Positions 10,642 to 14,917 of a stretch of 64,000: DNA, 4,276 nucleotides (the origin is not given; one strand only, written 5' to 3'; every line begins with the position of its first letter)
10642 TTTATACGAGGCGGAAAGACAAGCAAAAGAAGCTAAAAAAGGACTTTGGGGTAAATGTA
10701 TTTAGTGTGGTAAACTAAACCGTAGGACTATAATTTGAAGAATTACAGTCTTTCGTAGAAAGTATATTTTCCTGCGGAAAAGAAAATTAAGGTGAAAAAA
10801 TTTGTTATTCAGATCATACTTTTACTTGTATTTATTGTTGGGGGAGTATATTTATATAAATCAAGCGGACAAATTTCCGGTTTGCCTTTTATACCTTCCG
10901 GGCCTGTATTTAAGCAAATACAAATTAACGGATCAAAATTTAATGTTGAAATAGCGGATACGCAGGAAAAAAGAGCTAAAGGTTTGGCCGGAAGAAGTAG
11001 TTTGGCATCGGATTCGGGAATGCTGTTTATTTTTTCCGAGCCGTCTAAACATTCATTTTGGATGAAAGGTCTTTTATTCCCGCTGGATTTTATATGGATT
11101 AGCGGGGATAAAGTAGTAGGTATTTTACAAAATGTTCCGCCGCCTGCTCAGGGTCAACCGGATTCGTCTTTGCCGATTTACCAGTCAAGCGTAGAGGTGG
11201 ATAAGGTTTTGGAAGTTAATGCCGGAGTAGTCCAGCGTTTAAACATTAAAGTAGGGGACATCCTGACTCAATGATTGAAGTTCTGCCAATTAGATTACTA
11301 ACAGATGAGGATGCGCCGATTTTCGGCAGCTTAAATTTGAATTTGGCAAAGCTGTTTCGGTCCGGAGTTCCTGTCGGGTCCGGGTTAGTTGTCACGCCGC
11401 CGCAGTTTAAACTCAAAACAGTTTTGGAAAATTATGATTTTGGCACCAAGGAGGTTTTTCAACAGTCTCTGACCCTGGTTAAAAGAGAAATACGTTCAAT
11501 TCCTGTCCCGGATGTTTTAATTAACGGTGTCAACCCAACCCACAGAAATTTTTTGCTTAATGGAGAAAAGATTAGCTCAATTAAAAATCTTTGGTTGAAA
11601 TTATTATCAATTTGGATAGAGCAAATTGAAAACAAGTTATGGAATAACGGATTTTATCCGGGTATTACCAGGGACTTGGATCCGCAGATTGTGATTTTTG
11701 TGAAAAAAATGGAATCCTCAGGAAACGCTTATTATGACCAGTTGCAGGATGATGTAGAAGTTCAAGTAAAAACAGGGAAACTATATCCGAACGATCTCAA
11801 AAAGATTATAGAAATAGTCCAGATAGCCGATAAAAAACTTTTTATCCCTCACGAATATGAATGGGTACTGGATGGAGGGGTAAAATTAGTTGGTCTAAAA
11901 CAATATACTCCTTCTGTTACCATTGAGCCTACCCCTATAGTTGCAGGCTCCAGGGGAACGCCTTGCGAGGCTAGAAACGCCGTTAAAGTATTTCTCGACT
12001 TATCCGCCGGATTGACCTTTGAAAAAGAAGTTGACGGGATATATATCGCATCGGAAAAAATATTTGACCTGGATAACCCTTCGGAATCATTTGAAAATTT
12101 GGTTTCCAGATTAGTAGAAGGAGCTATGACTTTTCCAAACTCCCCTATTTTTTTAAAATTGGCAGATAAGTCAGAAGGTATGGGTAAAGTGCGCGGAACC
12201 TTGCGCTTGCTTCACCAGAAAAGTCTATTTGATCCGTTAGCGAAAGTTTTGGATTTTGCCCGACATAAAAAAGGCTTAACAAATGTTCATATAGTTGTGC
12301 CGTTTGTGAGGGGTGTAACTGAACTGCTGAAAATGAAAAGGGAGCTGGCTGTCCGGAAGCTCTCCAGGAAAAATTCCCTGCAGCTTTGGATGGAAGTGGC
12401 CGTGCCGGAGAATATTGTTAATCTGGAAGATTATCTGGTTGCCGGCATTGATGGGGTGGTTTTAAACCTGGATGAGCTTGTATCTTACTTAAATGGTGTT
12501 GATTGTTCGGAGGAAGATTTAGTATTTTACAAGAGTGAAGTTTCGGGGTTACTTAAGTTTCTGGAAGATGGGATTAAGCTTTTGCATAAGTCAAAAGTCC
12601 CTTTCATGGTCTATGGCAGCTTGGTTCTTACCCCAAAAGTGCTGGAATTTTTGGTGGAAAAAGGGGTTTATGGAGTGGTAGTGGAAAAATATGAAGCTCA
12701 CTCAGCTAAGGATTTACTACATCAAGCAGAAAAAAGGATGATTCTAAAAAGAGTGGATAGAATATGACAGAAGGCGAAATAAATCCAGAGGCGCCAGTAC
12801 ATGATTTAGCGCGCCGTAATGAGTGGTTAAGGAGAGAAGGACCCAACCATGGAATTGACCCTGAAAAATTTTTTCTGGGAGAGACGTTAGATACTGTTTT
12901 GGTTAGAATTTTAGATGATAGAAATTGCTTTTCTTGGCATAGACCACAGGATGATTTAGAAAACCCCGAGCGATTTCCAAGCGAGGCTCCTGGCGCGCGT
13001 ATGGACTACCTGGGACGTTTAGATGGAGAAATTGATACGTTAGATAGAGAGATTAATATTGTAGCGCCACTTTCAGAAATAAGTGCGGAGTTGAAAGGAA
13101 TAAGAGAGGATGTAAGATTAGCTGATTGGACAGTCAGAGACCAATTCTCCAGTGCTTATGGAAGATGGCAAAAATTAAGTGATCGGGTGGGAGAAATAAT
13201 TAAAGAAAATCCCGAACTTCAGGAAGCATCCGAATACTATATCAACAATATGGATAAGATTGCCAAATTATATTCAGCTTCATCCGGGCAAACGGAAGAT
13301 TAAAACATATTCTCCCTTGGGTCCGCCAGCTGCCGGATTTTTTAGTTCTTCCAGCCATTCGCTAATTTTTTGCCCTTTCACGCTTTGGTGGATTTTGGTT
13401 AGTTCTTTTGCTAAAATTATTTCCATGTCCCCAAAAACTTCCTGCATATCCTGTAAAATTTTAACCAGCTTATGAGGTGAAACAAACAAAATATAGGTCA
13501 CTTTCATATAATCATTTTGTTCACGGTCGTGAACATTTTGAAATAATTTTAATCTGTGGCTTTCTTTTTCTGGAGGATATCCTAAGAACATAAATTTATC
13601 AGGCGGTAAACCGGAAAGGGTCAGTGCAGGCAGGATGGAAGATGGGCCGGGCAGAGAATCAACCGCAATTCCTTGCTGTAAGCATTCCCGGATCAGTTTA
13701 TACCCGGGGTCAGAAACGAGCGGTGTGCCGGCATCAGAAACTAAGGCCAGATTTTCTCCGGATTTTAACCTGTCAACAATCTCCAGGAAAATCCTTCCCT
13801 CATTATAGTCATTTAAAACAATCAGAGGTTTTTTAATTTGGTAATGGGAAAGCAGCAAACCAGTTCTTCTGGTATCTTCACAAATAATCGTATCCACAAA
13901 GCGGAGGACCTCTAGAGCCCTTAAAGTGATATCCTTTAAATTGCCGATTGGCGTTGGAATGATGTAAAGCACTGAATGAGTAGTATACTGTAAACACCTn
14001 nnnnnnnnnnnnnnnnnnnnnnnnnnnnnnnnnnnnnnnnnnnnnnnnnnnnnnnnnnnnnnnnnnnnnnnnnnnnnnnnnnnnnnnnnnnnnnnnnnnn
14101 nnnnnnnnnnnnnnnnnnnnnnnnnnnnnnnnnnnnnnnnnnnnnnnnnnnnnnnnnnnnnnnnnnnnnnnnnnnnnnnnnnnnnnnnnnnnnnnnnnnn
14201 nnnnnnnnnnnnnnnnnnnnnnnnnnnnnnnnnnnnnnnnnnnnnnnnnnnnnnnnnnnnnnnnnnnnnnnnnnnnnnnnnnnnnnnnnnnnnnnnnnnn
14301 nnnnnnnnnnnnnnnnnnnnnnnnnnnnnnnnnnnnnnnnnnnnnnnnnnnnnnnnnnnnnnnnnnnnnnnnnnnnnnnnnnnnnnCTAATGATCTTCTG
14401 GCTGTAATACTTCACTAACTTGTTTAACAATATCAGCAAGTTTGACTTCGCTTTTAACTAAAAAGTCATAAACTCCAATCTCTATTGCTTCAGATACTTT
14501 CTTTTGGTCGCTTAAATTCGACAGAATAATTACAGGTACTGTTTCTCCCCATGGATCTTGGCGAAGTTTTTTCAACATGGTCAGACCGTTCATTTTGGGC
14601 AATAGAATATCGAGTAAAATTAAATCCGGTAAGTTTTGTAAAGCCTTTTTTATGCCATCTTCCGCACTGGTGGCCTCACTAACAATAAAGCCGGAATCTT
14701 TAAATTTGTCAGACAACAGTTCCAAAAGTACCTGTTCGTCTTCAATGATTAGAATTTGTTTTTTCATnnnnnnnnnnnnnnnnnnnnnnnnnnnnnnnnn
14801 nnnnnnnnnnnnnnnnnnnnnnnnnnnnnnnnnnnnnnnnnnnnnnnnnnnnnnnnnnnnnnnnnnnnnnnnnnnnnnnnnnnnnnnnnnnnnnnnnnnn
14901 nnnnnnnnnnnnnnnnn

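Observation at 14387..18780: Tightly coupled Crp/Fnr, Methyltransf_33-like enzyme, triple-PAS histidine kinase and stand-alone receiver operon with a CRP-type site upstream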

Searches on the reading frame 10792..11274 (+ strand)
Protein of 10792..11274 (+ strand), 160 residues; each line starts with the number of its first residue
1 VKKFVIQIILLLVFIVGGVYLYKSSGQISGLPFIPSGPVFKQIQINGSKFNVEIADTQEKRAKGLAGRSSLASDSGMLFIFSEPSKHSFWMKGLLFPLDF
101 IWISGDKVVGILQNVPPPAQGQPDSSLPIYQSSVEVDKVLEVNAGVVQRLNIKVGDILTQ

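Call 18: search_protein_families(library=pfam, proteins=[window:10792-11274:+], max_evalue=0.001)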
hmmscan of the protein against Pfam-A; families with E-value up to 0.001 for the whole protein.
window:10792-11274:+ (160 aa): 1 family
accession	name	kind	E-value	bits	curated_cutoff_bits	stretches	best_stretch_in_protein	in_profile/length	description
PF02643.20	DUF192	-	4.7e-30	104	27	1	50-158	1-94/96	Uncharacterized ACR, COG1430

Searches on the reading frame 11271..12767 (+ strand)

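Call 18: search_protein_families(library=pfam, proteins=[window:11271-12767:+], max_evalue=0.001)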
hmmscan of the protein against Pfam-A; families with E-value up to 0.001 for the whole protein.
window:11271-12767:+ (498 aa): 1 family
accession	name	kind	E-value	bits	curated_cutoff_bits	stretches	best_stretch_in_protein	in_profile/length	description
PF02896.24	PEP-utilizers_C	-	6.6e-07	29.2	22.8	1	307-487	108-292/293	PEP-utilising enzyme, PEP-binding domain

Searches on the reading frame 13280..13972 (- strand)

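Call 18: search_protein_families(library=pfam, proteins=[window:13280-13972:-], max_evalue=0.001)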
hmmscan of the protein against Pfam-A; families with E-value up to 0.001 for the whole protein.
window:13280-13972:- (230 aa): 1 family
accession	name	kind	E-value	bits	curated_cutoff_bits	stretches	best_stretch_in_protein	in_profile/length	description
PF00590.25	TP_methylase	-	1.7e-25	90.7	27.8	1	1-203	1-208/212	Tetrapyrrole (Corrin/Porphyrin) Methylases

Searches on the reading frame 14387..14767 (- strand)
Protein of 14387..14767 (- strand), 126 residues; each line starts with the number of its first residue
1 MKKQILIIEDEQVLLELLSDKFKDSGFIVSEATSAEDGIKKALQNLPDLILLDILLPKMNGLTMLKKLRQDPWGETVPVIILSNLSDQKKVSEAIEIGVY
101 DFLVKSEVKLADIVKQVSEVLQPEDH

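Call 3: search_protein_families(library=pfam, proteins=[window:14387-14767:-], max_evalue=1)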
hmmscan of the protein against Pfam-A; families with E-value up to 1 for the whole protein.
window:14387-14767:- (126 aa): 1 family
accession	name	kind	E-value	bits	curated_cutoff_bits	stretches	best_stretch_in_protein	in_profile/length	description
PF00072.30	Response_reg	-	3.5e-25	88.8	30.2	1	5-115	1-108/111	Response regulator receiver domain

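Call 4: search_protein_families(library=ncbifam, proteins=[window:14387-14767:-], max_evalue=1)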
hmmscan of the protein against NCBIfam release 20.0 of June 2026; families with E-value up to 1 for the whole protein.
window:14387-14767:- (126 aa): 102 families (the best 25 are shown)
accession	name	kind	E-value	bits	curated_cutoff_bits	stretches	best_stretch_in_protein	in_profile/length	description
NF007969.0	PRK10693.1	equivalog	1e-21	77.3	329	1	2-124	7-127/337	two-component system response regulator RssB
TIGR02154.1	PhoB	equivalog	6.3e-21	74.7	296.2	1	1-106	1-106/226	phosphate regulon transcriptional regulator PhoB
NF007135.0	PRK09581.1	equivalog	1e-18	67.5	474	1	1-109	1-111/457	PleD family two-component system response regulator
NF045505.1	RR_RssB_Pseudo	equivalog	9.3e-18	64.4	700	1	4-121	7-122/394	two-component system response regulator RssB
NF053854.1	RespRegPhoBBctds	equivalog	2e-17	63.3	270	1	5-122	1-116/225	two-component system response regulator PhoB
NF045717.1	DVU0259_DivK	exception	5e-17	62.1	160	1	1-95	1-96/117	DVU0259 family response regulator domain-containing protein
NF045944.1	ResRegRpaBCyano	equivalog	1.3e-16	60.7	330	1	6-106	1-98/229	response regulator transcription factor RpaB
TIGR01387.1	cztR_silR_copR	subfamily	1.7e-16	60.5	279.2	1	5-122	1-115/218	heavy metal response regulator transcription factor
NF041733.1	resp_reg_CseB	equivalog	1.8e-16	60.2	350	1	4-106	2-101/228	two-component system response regulator CseB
NF007346.1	PRK09836.1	equivalog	8.3e-16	58.5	420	1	4-121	2-116/227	copper/silver response regulator transcription factor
NF040689.1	MtrAB_MtrA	equivalog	1.3e-15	57.4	300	1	5-121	1-113/219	MtrAB system response regulator MtrA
NF012227.0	AdeR_RR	equivalog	4.3e-15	55.8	340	1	2-122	11-127/239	efflux system response regulator transcription factor AdeR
NF007820.0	PRK10529.1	equivalog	6.7e-15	55.1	325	1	4-106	3-102/225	two-component system response regulator KdpE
NF001965.0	PRK00742.1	subfamily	1.1e-14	54.5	293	1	2-122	3-124/357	chemotaxis-specific protein-glutamate methyltransferase CheB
NF008469.0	PRK11361.1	equivalog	1.1e-14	54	714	1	3-106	5-106/461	acetoacetate metabolism transcriptional regulator AtoC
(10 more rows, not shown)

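Call 64: search_protein_families(library=padloc, proteins=[window:14387-14767:-], max_evalue=0.01)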
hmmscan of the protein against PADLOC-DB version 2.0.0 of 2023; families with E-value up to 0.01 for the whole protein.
window:14387-14767:- (126 aa): 4 families
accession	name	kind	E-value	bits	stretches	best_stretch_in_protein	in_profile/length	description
PDLC00405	SduA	-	7.7e-08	30.2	1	3-63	7-67/323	DUF4263 domain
PDLC04055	PD-T4-6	-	3.4e-07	27.4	1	2-123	365-485/496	-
PDLC04725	PDC-M60B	-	1.1e-05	23.3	1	2-110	3-110/158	-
PDLC04726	PDC-M60C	-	0.0015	15.5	1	4-60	2-61/407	-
